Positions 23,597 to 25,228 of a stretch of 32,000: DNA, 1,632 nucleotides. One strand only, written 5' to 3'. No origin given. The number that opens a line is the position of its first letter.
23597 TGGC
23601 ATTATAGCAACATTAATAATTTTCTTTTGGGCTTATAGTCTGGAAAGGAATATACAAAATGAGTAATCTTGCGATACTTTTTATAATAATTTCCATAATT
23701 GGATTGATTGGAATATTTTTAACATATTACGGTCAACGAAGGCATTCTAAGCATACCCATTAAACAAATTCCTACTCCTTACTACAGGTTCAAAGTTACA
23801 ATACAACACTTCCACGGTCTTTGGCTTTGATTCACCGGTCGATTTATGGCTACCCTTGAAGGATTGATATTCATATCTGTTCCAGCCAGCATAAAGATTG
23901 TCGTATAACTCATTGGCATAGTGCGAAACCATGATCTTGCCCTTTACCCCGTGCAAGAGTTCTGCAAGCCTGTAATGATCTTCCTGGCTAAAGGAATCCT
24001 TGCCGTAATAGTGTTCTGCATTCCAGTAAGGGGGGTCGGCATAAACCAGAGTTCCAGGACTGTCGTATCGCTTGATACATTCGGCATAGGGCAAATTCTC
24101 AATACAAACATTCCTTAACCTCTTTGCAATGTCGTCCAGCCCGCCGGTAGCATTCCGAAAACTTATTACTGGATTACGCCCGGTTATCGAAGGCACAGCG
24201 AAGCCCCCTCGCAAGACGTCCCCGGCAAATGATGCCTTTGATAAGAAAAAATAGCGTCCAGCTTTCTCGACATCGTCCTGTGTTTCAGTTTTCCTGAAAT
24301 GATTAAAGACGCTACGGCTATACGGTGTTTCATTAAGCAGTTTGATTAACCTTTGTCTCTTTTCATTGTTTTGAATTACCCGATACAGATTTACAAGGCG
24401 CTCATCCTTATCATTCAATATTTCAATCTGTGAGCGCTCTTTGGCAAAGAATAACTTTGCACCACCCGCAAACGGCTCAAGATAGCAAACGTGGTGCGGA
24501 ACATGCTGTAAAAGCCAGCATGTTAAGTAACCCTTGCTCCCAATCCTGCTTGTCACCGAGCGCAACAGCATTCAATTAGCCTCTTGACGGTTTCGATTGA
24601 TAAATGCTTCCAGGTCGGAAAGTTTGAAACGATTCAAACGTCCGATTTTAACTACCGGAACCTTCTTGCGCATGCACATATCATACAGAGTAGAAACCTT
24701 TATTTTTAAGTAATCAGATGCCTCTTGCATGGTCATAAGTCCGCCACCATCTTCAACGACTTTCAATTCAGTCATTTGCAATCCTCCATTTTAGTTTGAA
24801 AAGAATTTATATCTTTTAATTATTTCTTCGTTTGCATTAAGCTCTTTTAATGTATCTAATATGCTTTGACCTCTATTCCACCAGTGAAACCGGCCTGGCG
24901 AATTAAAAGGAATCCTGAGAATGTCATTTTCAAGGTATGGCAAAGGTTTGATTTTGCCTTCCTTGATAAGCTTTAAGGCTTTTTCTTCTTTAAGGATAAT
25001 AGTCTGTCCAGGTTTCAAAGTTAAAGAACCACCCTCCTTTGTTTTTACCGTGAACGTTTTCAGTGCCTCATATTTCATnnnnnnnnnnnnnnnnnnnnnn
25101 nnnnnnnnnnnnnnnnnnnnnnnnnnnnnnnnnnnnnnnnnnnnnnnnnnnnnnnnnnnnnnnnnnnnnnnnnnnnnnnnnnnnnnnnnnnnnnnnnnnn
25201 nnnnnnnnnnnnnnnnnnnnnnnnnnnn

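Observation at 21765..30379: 8.6-kb integrative element with a satellite-like backbone and mostly uncharacterised cargo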

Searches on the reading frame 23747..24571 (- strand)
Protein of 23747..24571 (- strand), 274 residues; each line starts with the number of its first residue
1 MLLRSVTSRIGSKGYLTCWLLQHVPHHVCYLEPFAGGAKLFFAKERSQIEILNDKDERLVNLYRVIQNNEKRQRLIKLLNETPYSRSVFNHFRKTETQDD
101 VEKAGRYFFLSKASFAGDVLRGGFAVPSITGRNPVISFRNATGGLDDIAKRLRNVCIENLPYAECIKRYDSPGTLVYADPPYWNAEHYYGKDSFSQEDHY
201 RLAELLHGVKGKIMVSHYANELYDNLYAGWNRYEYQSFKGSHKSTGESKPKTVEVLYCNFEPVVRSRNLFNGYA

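Call 10: search_protein_families(library=pfam, proteins=[window:23747-24571:-], max_evalue=0.01)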
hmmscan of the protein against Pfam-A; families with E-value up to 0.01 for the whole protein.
window:23747-24571:- (274 aa): 1 family
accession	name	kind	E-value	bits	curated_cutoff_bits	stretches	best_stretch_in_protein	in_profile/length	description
PF02086.21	MethyltransfD12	-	2.1e-27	96.9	22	1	10-234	2-246/253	D12 class N6 adenine-specific DNA methyltransferase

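Call 12: search_protein_families(library=phrogs, proteins=[window:23747-24571:-], max_evalue=0.01)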
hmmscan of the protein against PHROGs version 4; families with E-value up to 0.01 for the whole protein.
window:23747-24571:- (274 aa): 6 families
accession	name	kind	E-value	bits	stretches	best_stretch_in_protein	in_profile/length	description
phrog_56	-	other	8.2e-70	237.8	1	10-266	68-329/647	DNA methyltransferase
phrog_1996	-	other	4.1e-31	108.9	1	142-262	24-143/150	DNA methyltransferase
phrog_13242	-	unknown function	1.4e-19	71.5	1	13-215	35-227/450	-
phrog_23217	-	unknown function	8.7e-16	59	1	3-109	3-108/109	-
phrog_26700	-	unknown function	2.9e-11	43.6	1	23-268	26-284/552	-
phrog_116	-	other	3.2e-08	33.3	1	22-206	530-720/779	DNA methyltransferase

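Call 13: search_protein_families(library=padloc, proteins=[window:23747-24571:-], max_evalue=0.01)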
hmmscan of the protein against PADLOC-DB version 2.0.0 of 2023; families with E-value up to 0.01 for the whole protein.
window:23747-24571:- (274 aa): 16 families
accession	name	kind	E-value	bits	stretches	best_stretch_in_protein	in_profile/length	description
PDLC03244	MTase_II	-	3.3e-40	136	1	10-263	34-288/295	Type II methyltransferase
PDLC03253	MTase_II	-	7.7e-36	122.1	1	3-246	3-243/253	Type II methyltransferase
PDLC03294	MTase_II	-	3.5e-32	110.1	1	7-259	8-270/272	Type II methyltransferase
PDLC03247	MTase_II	-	1e-29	101.7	1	9-261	8-266/282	Type II methyltransferase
PDLC03735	oMTase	-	4.3e-21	73.5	1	10-261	14-283/284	orphan methyltransferase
PDLC03729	oMTase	-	4.4e-20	70.3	1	11-231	12-241/275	orphan methyltransferase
PDLC03266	MTase_II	-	8.4e-18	62.8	1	16-216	27-239/285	Type II methyltransferase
PDLC03261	MTase_II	-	9.9e-18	61.7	1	9-238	30-267/643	Type II methyltransferase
PDLC04018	PD-Lambda-5_B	-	2e-17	61.4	1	25-236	30-252/291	-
PDLC03717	oMTase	-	8.3e-12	43.1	1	28-260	28-266/285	orphan methyltransferase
PDLC03358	MTase_II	-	2.3e-10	38.2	1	28-228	33-246/301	Type II methyltransferase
PDLC03383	MTase_II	-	6.8e-10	36.8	1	3-79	18-93/318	Type II methyltransferase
PDLC03264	MTase_II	-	6.3e-08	30.2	1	27-227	37-246/306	Type II methyltransferase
PDLC03349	MTase_II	-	0.00013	19.1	1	152-214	246-307/374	Type II methyltransferase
PDLC04019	PD-Lambda-5_B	-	0.00039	18.4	1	13-123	13-131/167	-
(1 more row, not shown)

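Call 81: search_protein_families(library=ncbifam, proteins=[window:23747-24571:-], max_evalue=0.01)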
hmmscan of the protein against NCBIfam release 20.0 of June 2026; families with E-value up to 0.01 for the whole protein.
window:23747-24571:- (274 aa): 2 families
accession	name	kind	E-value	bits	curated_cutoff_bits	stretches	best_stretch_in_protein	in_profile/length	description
TIGR00571.1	dam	subfamily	8e-30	104.4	114.85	1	11-255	9-263/267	Dam family site-specific DNA-(adenine-N6)-methyltransferase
NF008152.0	PRK10904.1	equivalog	2.1e-12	47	441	1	20-249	21-258/271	adenine-specific DNA-methyltransferase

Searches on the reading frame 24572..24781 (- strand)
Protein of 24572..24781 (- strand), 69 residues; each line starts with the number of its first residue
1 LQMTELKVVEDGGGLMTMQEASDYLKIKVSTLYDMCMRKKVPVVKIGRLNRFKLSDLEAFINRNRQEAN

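Call 10: search_protein_families(library=pfam, proteins=[window:24572-24781:-], max_evalue=0.01)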
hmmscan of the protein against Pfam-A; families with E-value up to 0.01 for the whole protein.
window:24572-24781:- (69 aa): 1 family
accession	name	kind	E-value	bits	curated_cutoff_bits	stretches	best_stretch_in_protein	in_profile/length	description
PF12728.13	HTH_17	-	1.2e-13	51.5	27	1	15-65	1-51/51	Helix-turn-helix domain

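Call 12: search_protein_families(library=phrogs, proteins=[window:24572-24781:-], max_evalue=0.01)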
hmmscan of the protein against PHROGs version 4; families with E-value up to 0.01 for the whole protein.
window:24572-24781:- (69 aa): 9 families
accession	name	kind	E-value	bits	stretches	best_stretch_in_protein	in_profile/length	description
phrog_66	-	integration and excision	1.5e-08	35.8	1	4-68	82-147/412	excisionase and transcriptional regulator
phrog_7338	-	unknown function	1.2e-06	29.7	1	15-68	30-84/87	-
phrog_15534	-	DNA, RNA and nucleotide metabolism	1.3e-06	29.8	1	15-64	43-91/93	HTH DNA binding protein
phrog_668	-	DNA, RNA and nucleotide metabolism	0.00014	22.6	1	15-67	63-116/181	HTH DNA binding protein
phrog_1877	-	DNA, RNA and nucleotide metabolism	0.00016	22.5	1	15-66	60-111/129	DNA binding protein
phrog_10045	-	DNA, RNA and nucleotide metabolism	0.00022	22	1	5-56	10-62/74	HTH DNA binding protein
phrog_25665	-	integration and excision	0.0031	18.6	1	18-66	28-76/93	excisionase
phrog_19174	-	unknown function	0.0053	17.9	1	3-61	31-90/100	-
phrog_28156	-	unknown function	0.0065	17.5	1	14-64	8-59/156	-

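Call 13: search_protein_families(library=padloc, proteins=[window:24572-24781:-], max_evalue=0.01)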
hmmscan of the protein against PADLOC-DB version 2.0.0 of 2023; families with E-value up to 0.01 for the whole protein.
window:24572-24781:- (69 aa): 1 family
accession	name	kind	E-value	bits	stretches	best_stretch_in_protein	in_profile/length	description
PDLC04133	mad1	-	7.4e-08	30.6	1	15-69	5-59/60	mads_1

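Call 81: search_protein_families(library=ncbifam, proteins=[window:24572-24781:-], max_evalue=0.01)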
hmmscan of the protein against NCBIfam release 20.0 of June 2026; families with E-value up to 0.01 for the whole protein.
window:24572-24781:- (69 aa): 2 families
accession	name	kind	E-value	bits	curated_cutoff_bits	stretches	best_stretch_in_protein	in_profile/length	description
TIGR01764.1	excise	domain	3.2e-11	43.4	28.8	1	15-62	1-48/49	excisionase family DNA-binding protein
NF047737.1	antiphage_MADS1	equivalog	1e-10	41.6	80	1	15-61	3-49/49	methylation-associated defense system helix-turn-helix domain-containing protein MAD1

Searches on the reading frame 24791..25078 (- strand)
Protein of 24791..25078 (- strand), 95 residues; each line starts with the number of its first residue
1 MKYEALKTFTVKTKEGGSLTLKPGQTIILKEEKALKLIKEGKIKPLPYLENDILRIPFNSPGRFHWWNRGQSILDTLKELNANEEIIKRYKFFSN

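Call 10: search_protein_families(library=pfam, proteins=[window:24791-25078:-], max_evalue=0.01)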
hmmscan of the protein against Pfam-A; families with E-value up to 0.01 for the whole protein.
window:24791-25078:- (95 aa): 0 families

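Call 12: search_protein_families(library=phrogs, proteins=[window:24791-25078:-], max_evalue=0.01)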
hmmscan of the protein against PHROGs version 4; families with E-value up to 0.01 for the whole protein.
window:24791-25078:- (95 aa): 0 families

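Call 13: search_protein_families(library=padloc, proteins=[window:24791-25078:-], max_evalue=0.01)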
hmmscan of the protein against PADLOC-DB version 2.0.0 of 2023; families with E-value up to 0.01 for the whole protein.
window:24791-25078:- (95 aa): 1 family
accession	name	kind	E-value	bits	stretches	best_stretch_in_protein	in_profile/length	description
PDLC03076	Specificity_I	-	0.0029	14.9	1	30-78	284-331/488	Type I specificity subunit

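Call 52: find_homologous_proteins(query=window:24791-25078:-, max_evalue=0.001)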
Query window:24791-25078:- (95 aa): 20 proteins with E <= 0.001 among 22 candidates.
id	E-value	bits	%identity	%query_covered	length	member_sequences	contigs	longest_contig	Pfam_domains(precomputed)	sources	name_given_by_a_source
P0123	1.6e-56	206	100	100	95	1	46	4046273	-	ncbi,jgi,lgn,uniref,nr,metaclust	ncbi:MAG: hypothetical protein L3J18_03295 [Candidatus Brocadia sp.]|jgi:hypothetical protein|uniref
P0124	1.5e-32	129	64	99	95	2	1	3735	-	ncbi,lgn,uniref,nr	ncbi:MAG: hypothetical protein AYP45_08700 [Candidatus Brocadia carolinensis]|uniref:Uncharacterized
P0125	1.2e-31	126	64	99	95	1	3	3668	-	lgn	-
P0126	3.6e-29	118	62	99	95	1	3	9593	-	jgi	jgi:hypothetical protein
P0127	4.8e-27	111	55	100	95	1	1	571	-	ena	-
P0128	2.9e-26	109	55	96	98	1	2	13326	-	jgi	jgi:hypothetical protein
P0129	6.6e-26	108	54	100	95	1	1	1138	-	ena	-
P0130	4.2e-25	105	53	100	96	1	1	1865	-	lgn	-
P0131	2.3e-24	103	51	100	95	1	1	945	-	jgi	jgi:hypothetical protein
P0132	1.5e-23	100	53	100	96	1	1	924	-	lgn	-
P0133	3.9e-23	99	51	100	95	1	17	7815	-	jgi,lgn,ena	-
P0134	8.2e-23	98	56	94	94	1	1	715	-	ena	-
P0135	2.7e-20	90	53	96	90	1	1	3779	-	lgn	-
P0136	5.5e-20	89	38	100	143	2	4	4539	-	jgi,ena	-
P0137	8.2e-20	88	43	100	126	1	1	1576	-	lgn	-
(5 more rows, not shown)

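Call 53: find_encoding_contigs(protein=P0123, flank=10000, max_places=10)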
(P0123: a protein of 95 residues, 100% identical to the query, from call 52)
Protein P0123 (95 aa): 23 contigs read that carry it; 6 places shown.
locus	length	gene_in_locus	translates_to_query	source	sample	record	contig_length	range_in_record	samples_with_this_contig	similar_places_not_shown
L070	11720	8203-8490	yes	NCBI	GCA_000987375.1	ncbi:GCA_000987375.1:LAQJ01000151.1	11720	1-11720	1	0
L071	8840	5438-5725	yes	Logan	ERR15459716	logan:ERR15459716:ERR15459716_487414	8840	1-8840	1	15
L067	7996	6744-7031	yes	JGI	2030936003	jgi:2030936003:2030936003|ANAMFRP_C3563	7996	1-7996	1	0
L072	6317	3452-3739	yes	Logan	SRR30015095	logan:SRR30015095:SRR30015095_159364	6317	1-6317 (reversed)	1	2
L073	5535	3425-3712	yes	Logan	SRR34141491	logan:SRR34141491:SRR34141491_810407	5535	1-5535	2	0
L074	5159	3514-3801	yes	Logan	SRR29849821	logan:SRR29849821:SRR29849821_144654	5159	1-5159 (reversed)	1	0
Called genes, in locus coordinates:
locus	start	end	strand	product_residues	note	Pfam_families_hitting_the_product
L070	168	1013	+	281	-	PF04055:Radical_SAM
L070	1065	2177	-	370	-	PF04055:Radical_SAM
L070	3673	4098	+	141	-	-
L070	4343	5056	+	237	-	PF01904:DUF72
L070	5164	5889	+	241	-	-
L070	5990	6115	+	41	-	-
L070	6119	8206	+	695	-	PF01807:Zn_ribbon_DnaG, PF13481:AAA_25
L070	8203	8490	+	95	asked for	-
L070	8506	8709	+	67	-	PF12728:HTH_17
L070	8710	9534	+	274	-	PF02086:MethyltransfD12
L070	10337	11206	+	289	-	PF24624:Int_N (weak), PF00589:Phage_integrase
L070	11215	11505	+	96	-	PF00589:Phage_integrase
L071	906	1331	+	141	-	-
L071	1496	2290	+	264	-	PF01904:DUF72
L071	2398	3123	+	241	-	-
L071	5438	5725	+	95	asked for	-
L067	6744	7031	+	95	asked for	-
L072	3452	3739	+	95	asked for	-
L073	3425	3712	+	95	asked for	-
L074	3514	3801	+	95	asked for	-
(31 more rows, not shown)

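Call 70: predict_structure(alignment_id=A2)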
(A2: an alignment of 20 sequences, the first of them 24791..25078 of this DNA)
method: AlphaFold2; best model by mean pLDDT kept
length: 95 residues; sequences in the alignment: 20
mean_pLDDT: 84.1   pTM: 0.60
mean pLDDT of the five models: 84.1, 83.5, 82.3, 81.0, 81.0
residues with pLDDT >= 90: 12; 70-90: 79; 50-70: 2; < 50: 2
segments of 3 or more residues with pLDDT < 50: none
pLDDT, mean of each block of 10 residues (from residue 1): 89 82 88 87 88 85 81 86 84 58
secondary structure, 60 per line:
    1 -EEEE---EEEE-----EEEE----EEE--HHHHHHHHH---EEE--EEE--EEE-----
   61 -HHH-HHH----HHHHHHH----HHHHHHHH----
elements in order: E2-5 E9-12 E18-21 E26-28 H31-39 E43-45 E48-50 E53-55 H73-79 H84-91

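Call 78: fold_search(model_id=the predicted structure, library=pdb)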
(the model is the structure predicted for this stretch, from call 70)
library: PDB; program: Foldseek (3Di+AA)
matches with E <= 10: 439; with E <= 0.001: 0
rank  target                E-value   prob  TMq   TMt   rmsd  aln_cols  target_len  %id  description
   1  9moj_D                4.2e-02  0.87  0.39  0.23  12.2       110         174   15  Saccharolobus solfataricus GINS tetramer (released 2025-04-23)
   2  2eho_G                1.7e-01  0.54  0.38  0.22  10.7       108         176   12  Crystal structure of human GINS complex (released 2007-06-19)
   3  9moj_C                1.8e-01  0.63  0.40  0.23  12.0       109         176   16  Saccharolobus solfataricus GINS tetramer (released 2025-04-23)
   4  2eho_C                1.8e-01  0.54  0.39  0.24  10.4       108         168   11  Crystal structure of human GINS complex (released 2007-06-19)
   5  2hjq_MODEL_1_A        2.3e-01  0.28  0.35  0.31  12.4       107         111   13  NMR Structure of Bacillus Subtilis Protein YqbF, Northeast Structural Genomics Target SR449 (released 2007-06-05)
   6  6xtx_A                3.0e-01  0.99  0.40  0.21   1.7        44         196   25  CryoEM structure of human CMG bound to ATPgammaS and DNA (released 2020-05-27)
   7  9e2z_A                3.4e-01  0.99  0.42  0.21   1.7        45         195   24  Cryo-EM structure of human CMG helicase stalled at G4-containing DNA template (released 2025-03-26)
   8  8q6o_G                3.4e-01  0.99  0.41  0.21   1.6        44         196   20  X. laevis CMG dimer bound to dimeric DONSON - without ATPase (released 2023-10-18)
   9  2eho_K                3.4e-01  0.38  0.38  0.23  10.2       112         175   13  Crystal structure of human GINS complex (released 2007-06-19)
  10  8q6o_H                3.8e-01  0.35  0.39  0.23  10.3       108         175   12  X. laevis CMG dimer bound to dimeric DONSON - without ATPase (released 2023-10-18)
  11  6jeo_bD               6.4e-01  0.38  0.29  0.29   4.3        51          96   22  Structure of PSI tetramer from Anabaena (released 2019-11-13)
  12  5ghs_D                6.8e-01  0.82  0.40  0.50   2.7        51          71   10  DNA replication protein (released 2016-10-12)
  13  5ghr_B                7.3e-01  0.84  0.40  0.63   2.6        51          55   10  DNA replication protein (released 2016-10-12)
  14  2e9x_B                7.3e-01  0.21  0.37  0.22  10.5       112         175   13  The crystal structure of human GINS core complex (released 2007-04-10)
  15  8ouw_A                7.8e-01  0.92  0.39  0.20   2.2        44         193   20  Cryo-EM structure of CMG helicase bound to TIM-1/TIPN-1 and homodimeric DNSN-1 on fork DNA (Caenorhabditis elegans) (released 2023-08-16)
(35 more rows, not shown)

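Call 81: search_protein_families(library=ncbifam, proteins=[window:24791-25078:-], max_evalue=0.01)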
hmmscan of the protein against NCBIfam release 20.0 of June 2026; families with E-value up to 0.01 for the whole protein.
window:24791-25078:- (95 aa): 0 families
